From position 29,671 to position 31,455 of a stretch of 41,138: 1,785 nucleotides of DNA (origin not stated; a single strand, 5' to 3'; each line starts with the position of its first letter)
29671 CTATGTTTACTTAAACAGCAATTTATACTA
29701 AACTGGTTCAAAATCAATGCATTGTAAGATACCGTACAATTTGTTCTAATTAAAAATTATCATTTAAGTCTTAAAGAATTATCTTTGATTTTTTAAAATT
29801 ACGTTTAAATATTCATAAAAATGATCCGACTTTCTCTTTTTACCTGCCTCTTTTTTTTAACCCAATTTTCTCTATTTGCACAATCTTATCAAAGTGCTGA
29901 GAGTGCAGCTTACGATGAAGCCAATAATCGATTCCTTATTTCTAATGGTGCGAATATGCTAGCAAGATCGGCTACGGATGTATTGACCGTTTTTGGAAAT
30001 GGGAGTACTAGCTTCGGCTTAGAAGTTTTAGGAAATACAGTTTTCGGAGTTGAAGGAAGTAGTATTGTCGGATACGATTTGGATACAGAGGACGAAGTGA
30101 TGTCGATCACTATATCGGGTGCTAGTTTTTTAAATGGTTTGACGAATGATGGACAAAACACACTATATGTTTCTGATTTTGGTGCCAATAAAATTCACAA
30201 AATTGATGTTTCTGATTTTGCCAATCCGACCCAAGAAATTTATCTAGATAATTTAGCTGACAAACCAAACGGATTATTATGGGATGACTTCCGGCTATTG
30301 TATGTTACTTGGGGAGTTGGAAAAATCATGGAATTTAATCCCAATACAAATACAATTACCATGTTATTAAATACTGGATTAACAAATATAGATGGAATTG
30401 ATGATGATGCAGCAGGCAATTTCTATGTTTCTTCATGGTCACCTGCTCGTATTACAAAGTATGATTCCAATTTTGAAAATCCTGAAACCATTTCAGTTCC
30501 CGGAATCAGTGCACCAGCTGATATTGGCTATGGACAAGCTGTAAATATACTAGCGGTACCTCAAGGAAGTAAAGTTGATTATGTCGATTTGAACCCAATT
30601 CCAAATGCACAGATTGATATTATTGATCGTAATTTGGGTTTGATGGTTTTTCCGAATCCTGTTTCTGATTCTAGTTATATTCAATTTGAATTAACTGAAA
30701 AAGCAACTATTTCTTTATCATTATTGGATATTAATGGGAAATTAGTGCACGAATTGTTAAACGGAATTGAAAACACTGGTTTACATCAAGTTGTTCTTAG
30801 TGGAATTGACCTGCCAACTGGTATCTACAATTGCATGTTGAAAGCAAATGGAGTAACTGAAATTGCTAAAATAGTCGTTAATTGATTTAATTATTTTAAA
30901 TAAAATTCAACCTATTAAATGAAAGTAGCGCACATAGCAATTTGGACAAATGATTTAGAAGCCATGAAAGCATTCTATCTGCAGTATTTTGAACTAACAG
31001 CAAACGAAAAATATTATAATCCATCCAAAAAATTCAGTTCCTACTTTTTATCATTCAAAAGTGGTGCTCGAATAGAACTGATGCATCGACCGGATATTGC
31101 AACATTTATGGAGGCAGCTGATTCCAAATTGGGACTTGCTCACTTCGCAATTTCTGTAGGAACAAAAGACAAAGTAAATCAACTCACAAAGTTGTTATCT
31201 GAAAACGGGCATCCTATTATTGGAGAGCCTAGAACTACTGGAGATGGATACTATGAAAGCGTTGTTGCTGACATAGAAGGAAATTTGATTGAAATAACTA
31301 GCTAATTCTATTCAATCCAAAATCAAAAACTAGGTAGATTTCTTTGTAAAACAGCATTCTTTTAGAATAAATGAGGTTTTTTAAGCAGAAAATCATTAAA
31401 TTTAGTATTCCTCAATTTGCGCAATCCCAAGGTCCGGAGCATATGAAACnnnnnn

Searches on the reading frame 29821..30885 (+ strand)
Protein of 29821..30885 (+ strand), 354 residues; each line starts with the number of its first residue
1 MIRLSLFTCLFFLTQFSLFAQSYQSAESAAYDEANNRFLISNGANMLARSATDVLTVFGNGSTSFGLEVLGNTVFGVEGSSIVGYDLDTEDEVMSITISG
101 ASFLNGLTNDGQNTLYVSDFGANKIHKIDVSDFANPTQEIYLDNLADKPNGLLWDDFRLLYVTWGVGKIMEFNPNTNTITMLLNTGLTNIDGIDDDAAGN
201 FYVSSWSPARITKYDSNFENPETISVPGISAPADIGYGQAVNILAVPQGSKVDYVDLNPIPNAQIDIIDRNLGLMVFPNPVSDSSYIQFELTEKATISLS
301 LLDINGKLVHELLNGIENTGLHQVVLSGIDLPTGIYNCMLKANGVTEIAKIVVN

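Call 76: search_protein_families(library=pfam, proteins=[window:29821-30885:+], max_evalue=0.001)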
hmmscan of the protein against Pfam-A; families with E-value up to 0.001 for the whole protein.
window:29821-30885:+ (354 aa): 2 families
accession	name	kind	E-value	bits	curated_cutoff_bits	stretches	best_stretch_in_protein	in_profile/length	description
PF18962.6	Por_Secre_tail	-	3.5e-09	37.3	27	1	276-353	1-75/75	Secretion system C-terminal sorting domain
PF08450.18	SGL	-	8.7e-06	26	26.3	0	85-179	118-217/246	SMP-30/Gluconolactonase/LRE-like region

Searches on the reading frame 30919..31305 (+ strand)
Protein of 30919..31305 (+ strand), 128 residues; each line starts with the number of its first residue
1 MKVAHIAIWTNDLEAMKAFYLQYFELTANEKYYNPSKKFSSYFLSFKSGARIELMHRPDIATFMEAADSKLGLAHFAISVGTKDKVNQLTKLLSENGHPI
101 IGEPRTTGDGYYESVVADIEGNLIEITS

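Call 77: search_protein_families(library=pfam, proteins=[window:30919-31305:+], max_evalue=0.001)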
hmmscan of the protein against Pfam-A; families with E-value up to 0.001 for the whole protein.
window:30919-31305:+ (128 aa): 2 families
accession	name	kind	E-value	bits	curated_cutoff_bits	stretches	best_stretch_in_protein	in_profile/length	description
PF00903.31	Glyoxalase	-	4.5e-17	63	20.6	1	2-126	1-121/121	Glyoxalase/Bleomycin resistance protein/Dioxygenase superfamily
PF13669.12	Glyoxalase_4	-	6.2e-11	43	27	1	5-110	2-104/109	Glyoxalase/Bleomycin resistance protein/Dioxygenase superfamily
